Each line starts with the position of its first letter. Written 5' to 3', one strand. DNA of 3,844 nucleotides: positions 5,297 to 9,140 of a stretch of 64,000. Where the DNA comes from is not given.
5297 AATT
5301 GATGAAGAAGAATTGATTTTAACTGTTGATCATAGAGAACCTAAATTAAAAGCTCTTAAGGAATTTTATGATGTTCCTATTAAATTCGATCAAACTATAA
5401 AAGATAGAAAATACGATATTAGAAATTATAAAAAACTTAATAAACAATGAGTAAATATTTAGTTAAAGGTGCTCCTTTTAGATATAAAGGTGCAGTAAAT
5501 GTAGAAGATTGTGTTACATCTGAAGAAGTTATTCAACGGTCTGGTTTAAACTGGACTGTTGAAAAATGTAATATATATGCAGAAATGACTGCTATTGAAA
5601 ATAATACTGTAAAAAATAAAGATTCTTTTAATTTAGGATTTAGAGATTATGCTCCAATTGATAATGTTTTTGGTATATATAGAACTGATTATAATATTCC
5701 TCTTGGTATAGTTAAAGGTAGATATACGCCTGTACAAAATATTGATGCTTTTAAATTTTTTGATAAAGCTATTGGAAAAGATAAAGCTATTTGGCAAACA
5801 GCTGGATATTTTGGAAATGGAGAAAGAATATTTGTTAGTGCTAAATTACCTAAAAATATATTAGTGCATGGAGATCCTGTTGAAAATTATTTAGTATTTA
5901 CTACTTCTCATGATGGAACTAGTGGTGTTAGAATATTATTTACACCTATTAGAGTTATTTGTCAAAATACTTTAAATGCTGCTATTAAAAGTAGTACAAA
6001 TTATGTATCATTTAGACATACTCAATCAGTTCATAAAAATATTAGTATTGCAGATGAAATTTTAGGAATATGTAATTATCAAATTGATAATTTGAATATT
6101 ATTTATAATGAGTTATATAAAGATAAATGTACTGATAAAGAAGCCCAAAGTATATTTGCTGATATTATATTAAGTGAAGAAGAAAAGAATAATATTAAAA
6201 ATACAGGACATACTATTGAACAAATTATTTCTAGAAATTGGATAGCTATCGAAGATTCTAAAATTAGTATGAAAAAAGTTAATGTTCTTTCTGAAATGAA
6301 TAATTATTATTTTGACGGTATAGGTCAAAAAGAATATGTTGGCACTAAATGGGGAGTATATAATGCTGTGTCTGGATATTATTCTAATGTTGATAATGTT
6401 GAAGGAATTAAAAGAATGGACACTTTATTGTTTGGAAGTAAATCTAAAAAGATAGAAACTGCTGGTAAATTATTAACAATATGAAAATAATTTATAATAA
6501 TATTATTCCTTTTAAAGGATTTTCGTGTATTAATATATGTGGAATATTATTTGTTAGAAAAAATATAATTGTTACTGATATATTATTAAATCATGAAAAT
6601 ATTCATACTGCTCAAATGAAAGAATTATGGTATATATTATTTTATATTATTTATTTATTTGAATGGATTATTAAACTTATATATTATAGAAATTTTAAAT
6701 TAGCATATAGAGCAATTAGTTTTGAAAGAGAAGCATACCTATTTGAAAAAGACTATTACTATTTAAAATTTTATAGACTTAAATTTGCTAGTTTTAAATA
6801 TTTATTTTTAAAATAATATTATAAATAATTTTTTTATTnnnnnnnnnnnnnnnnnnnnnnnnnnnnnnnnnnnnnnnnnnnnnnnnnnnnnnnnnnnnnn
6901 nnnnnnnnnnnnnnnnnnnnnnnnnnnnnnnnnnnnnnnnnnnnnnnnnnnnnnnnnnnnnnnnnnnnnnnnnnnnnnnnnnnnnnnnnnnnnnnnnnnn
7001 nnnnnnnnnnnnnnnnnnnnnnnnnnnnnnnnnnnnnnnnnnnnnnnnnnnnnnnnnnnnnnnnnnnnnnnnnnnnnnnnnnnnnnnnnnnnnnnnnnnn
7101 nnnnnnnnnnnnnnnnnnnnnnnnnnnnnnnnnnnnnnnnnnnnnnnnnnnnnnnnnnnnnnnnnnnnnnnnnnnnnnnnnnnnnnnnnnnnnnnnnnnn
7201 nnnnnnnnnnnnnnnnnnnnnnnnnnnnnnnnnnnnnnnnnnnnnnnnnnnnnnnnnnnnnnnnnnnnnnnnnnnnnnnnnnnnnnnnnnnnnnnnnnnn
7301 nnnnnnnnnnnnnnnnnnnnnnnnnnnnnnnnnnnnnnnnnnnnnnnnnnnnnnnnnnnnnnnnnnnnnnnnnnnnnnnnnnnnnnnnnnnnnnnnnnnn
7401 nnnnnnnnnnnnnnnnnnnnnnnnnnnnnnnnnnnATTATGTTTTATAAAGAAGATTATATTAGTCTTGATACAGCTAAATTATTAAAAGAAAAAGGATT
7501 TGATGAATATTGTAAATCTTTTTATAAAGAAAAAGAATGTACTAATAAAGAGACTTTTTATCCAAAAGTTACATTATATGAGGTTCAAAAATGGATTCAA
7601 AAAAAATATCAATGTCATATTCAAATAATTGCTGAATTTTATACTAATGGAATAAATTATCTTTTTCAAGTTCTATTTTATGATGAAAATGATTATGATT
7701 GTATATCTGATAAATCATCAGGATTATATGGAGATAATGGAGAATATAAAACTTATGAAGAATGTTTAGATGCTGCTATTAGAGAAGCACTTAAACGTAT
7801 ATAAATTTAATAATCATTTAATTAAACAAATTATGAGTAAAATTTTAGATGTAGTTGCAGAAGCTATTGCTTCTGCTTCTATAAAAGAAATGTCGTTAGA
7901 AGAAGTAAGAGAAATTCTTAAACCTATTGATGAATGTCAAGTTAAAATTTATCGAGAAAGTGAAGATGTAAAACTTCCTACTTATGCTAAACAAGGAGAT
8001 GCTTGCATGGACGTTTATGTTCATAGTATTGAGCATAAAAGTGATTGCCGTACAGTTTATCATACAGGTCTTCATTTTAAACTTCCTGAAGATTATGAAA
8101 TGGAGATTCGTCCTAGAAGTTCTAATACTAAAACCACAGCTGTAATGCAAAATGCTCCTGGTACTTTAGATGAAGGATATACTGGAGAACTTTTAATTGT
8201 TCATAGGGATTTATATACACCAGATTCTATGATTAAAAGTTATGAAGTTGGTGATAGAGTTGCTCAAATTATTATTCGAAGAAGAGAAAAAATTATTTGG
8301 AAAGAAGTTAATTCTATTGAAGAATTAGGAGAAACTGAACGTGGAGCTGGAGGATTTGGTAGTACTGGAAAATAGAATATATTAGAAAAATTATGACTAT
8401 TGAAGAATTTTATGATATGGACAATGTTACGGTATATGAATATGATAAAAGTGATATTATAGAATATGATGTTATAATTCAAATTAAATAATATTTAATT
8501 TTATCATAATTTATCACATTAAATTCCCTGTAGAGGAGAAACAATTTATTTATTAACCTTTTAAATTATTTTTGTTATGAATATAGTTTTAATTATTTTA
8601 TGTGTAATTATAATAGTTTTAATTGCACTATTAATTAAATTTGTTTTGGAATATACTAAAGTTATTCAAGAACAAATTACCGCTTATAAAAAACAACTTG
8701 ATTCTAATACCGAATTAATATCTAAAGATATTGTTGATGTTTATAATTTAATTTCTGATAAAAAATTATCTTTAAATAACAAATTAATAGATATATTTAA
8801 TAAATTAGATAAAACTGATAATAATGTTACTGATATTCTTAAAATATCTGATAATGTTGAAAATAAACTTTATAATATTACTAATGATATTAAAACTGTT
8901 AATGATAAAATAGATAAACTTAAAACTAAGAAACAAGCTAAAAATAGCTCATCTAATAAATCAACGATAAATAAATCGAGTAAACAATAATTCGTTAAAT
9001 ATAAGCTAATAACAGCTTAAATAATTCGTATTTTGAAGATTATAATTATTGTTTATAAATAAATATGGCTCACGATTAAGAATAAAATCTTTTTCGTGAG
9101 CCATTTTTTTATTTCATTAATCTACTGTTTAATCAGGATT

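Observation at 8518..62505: Strongly over-represented GC-rich motif (RTTAAA)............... embedded in unrelated coding regions on both strands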

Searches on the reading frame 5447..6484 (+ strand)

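Call 45: search_protein_families(library=phrogs, proteins=[window:5447-6484:+], max_evalue=0.00001)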
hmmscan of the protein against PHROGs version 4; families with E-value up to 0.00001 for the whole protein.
window:5447-6484:+ (345 aa): 1 family
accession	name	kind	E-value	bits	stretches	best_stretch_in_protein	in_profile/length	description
phrog_1221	-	unknown function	1.2e-65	222.9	1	8-325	34-318/355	-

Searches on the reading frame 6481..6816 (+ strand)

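Call 45: search_protein_families(library=phrogs, proteins=[window:6481-6816:+], max_evalue=0.00001)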
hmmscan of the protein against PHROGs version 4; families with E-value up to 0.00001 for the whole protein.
window:6481-6816:+ (111 aa): 1 family
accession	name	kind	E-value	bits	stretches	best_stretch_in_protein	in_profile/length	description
phrog_15610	-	other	6.3e-32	110.8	1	1-107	1-104/105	protease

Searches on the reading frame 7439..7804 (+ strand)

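Call 46: search_protein_families(library=phrogs, proteins=[window:7439-7804:+], max_evalue=0.00001)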
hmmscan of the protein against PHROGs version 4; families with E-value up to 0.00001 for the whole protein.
window:7439-7804:+ (121 aa): 1 family
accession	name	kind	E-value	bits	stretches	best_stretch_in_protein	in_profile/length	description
phrog_12005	-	unknown function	3.8e-09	38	0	49-121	65-130/137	-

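Call 75: search_protein_families(library=pfam, proteins=[window:7439-7804:+], max_evalue=0.01)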
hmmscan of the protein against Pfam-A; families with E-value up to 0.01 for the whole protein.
window:7439-7804:+ (121 aa): 0 families

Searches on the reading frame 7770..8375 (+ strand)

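Call 46: search_protein_families(library=phrogs, proteins=[window:7770-8375:+], max_evalue=0.00001)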
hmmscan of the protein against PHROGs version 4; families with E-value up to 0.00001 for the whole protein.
window:7770-8375:+ (201 aa): 1 family
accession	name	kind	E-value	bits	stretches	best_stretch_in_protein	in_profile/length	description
phrog_135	-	DNA, RNA and nucleotide metabolism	2.5e-40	140.4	1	38-201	112-291/463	dUTPase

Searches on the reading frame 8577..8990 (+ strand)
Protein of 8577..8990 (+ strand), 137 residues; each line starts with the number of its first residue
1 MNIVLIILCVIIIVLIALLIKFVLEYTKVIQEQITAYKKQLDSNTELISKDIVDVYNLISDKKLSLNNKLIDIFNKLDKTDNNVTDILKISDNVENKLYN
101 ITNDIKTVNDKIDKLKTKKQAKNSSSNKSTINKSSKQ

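Call 46: search_protein_families(library=phrogs, proteins=[window:8577-8990:+], max_evalue=0.00001)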
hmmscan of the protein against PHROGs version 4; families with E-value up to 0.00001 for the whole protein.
window:8577-8990:+ (137 aa): 0 families

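Call 51: find_encoding_contigs(protein=window:8577-8990:+, flank=10000, max_places=10)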
Protein window:8577-8990:+ (137 aa): 23 contigs read that carry it; 6 places shown.
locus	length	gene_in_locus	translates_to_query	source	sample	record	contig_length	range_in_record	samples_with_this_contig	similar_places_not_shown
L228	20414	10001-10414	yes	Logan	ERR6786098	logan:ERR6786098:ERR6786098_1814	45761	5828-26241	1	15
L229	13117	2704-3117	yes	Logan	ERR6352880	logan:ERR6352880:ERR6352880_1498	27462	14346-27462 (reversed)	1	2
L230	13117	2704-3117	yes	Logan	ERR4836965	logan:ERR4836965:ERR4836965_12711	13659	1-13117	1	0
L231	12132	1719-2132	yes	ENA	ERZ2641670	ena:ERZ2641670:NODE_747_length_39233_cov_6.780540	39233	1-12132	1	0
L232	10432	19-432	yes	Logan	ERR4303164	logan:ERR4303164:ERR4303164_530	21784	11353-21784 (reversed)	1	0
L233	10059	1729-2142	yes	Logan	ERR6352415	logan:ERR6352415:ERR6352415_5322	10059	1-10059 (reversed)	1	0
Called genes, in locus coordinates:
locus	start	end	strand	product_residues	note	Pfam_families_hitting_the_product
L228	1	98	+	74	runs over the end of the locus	-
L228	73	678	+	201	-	-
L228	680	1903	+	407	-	PF01068:DNA_ligase_A_M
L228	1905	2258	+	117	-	-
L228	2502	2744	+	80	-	-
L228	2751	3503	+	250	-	PF21448:DNMK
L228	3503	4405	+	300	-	PF02511:Thy1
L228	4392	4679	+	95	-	-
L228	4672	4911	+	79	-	-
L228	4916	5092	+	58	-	-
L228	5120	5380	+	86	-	-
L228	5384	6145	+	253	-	PF05565:Sipho_Gp157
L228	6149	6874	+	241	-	-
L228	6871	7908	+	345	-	PF06067:DUF932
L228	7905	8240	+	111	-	-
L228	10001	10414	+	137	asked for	-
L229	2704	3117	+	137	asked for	-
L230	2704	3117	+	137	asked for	-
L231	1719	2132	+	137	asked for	-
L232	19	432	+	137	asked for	-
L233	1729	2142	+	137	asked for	-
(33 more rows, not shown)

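Call 75: search_protein_families(library=pfam, proteins=[window:8577-8990:+], max_evalue=0.01)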
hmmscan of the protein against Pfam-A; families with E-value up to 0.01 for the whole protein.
window:8577-8990:+ (137 aa): 3 families
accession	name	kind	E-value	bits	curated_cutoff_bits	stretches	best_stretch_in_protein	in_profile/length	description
PF07889.17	DUF1664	-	0.00019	21.9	34.6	1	34-118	32-116/124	Protein of unknown function (DUF1664)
PF08017.16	Fibrinogen_BP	-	0.0024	16.7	50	1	28-90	344-406/425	Fibrinogen binding protein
PF10498.14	IFT57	-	0.0092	15.4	40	1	25-128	225-329/360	Intra-flagellar transport protein 57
